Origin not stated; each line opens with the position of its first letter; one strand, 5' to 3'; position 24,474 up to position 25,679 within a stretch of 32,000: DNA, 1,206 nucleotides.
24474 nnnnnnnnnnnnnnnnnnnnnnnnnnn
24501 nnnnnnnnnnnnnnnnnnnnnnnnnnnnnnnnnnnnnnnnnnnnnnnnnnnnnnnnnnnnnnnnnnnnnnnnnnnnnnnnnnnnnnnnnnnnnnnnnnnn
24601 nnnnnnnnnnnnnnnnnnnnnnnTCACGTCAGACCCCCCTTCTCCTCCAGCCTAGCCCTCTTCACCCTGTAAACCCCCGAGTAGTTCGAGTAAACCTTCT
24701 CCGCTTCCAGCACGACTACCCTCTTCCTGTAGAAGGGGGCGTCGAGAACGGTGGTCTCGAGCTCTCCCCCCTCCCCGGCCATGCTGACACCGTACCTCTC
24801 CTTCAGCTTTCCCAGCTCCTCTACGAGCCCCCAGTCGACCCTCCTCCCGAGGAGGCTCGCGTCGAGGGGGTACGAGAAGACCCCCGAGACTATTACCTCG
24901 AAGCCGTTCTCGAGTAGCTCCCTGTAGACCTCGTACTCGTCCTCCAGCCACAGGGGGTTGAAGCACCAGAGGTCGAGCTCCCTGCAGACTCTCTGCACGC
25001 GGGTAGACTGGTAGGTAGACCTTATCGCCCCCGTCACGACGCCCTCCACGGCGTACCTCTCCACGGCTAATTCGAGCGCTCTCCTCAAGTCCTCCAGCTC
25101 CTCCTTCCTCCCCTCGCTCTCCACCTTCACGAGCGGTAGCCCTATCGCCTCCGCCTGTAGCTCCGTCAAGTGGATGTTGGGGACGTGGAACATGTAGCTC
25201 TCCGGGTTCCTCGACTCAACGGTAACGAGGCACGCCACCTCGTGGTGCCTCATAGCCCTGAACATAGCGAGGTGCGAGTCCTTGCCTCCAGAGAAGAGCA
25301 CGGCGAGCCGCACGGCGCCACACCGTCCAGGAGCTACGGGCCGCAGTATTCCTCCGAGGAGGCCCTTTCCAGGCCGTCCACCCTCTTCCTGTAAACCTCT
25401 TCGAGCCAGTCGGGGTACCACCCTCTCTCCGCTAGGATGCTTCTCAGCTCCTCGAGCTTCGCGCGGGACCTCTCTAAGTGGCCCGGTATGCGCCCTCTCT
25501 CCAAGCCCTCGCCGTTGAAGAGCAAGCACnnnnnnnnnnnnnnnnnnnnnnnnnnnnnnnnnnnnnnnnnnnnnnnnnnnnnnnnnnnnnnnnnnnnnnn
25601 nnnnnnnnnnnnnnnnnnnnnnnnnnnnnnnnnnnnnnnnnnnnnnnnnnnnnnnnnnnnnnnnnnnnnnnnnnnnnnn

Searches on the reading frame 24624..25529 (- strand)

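Call 18: search_protein_families(library=pfam, proteins=[window:24624-25529:-])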
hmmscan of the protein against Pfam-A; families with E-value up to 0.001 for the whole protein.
window:24624-25529:- (301 aa): 1 family
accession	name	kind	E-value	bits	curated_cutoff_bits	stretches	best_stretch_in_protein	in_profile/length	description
PF01902.24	Diphthami_syn_2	-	2.2e-73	246.8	23.2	1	74-293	2-218/219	Diphthamide synthase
